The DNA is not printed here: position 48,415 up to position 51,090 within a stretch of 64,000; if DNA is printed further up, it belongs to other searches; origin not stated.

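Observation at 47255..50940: GH31 hydrolase paired with an anion:cation-symporter transporter suggests an acidic alpha-glycoside substrate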

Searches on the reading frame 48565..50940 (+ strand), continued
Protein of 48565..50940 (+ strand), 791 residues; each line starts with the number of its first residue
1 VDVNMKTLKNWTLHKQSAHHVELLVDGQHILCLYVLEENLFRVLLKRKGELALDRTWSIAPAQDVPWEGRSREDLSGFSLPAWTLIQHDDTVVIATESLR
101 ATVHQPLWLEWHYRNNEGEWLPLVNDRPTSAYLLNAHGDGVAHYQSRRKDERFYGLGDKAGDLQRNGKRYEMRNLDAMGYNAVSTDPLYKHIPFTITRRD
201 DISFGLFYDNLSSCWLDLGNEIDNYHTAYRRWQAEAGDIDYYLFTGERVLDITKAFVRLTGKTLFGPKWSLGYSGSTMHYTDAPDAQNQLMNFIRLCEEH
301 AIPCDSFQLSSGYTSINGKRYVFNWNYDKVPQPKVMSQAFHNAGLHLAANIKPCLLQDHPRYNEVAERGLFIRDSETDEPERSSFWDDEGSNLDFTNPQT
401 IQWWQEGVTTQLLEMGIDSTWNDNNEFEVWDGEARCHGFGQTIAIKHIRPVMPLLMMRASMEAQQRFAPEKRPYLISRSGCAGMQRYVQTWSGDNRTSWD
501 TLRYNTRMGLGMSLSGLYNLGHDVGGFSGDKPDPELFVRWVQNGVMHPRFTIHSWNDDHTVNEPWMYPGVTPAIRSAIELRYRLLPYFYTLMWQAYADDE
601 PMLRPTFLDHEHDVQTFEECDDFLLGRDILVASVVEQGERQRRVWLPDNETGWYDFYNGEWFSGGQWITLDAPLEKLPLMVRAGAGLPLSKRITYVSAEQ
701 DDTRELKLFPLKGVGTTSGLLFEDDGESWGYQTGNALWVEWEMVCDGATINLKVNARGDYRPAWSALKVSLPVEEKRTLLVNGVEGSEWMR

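Call 66: search_solved_structures(query=L059:6804-7856:-, max_evalue=1e-20)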
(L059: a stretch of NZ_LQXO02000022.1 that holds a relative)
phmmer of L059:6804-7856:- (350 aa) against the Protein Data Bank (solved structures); distinct sequences matched with E-value up to 1e-20: 69 (the best 60 are shown).
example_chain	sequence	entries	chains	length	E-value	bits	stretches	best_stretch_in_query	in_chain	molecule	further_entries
4n8y_A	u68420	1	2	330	3.8e-72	246.4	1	28-344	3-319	Putative TRAP-type C4-dicarboxylate transport system, binding periplasmic protein (DctP su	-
4n91_A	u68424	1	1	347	1.3e-71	244.7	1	35-339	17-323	TRAP dicarboxylate transporter, DctP subunit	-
4ovr_A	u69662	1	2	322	2.4e-70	240.5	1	56-346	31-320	TRAP dicarboxylate transporter, DctP subunit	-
4n15_A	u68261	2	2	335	3.2e-68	233.6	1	34-346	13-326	TRAP dicarboxylate transporter, DctP subunit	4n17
4ln5_A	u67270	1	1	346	3.6e-68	233.4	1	34-346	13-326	TRAP dicarboxylate transporter, DctP subunit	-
4mhf_A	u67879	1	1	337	6.7e-64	219.4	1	29-344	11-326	TRAP dicarboxylate transporter, DctP subunit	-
4mij_A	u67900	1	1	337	6.7e-64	219.4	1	29-344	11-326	TRAP dicarboxylate transporter, DctP subunit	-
4x8r_A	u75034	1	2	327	2.6e-62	214.1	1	49-344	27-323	TRAP dicarboxylate transporter, DctP subunit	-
4xfe_A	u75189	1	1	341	1.7e-60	208.2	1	37-347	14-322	TRAP dicarboxylate transporter subunit DctP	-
4pf8_A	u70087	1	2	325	2e-57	198.1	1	60-341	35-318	TRAP-T family transporter, DctP (Periplasmic binding) subunit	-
4ng7_A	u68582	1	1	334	1.2e-55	192.2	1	35-328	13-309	TRAP periplasmic solute binding protein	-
4p1l_A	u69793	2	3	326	4.5e-55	190.4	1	60-338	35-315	TRAP dicarboxylate transporter, DctP subunit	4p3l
4x04_A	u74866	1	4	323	1.1e-54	189.1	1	50-328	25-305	solute binding protein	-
4ovq_A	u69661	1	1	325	5e-54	186.9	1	64-341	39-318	TRAP dicarboxylate ABC transporter, substrate-binding protein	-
4ovs_A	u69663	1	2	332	1.1e-45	159.5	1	43-291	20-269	TRAP dicarboxylate transporter, DctP subunit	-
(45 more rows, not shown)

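Call 85: find_encoding_contigs(protein=P0127, flank=10000, max_places=2)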
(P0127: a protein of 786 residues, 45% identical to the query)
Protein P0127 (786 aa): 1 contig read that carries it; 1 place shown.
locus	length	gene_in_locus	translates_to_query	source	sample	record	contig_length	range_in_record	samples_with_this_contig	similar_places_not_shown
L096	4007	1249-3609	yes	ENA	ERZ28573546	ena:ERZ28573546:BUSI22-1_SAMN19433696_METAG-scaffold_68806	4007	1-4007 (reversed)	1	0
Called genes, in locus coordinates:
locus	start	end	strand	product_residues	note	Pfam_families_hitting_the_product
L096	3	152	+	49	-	?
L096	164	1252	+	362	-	PF00005:ABC_tran, PF17912:OB_MalK, PF08402:TOBE_2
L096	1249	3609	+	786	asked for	PF13802:Gal_mutarotas_2, PF01055:Glyco_hydro_31_2nd, PF21365:Glyco_hydro_31_3rd, PF17137:DUF5110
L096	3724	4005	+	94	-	?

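Call 86: find_encoding_contigs(protein=P0133, flank=10000, max_places=2)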
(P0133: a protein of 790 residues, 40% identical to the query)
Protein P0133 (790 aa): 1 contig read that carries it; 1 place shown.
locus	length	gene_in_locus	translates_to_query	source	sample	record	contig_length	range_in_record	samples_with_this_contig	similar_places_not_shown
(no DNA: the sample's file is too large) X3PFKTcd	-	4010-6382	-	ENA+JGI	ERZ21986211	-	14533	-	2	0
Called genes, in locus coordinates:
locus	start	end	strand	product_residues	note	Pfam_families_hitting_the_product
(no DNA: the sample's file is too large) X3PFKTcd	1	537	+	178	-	?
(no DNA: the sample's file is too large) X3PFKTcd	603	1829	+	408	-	PF00528:BPD_transp_1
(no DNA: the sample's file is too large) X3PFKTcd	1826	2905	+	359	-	PF00528:BPD_transp_1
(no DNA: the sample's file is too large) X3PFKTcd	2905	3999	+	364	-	PF00005:ABC_tran, PF17912:OB_MalK, PF08402:TOBE_2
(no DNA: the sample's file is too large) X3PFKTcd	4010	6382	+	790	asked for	PF13802:Gal_mutarotas_2, PF01055:Glyco_hydro_31_2nd, PF21365:Glyco_hydro_31_3rd, PF17137:DUF5110 (faint)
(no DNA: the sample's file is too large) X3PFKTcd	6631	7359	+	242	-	PF00106:adh_short, PF03807:F420_oxidored (faint), PF08659:KR (faint), PF13460:NAD_binding_10 (weak), PF13561:adh_short_C2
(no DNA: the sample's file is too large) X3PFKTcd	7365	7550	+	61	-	PF10013:DUF2256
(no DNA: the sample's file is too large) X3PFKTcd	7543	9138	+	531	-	PF04244:DPRP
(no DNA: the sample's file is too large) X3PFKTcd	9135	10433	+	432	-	PF03441:FAD_binding_7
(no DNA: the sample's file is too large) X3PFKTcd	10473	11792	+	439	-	PF00919:UPF0004, PF04055:Radical_SAM, PF18693:TRAM_2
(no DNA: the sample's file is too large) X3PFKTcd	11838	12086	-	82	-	PF17209:Hfq, PF21979:Hfq_1 (weak)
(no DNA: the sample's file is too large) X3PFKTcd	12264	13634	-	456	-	PF00072:Response_reg, PF00158:Sigma54_activat, PF14532:Sigma54_activ_2, PF07728:AAA_5 (weak), PF25601:AAA_lid_14, PF02954:HTH_8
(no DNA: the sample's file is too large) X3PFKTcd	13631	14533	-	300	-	?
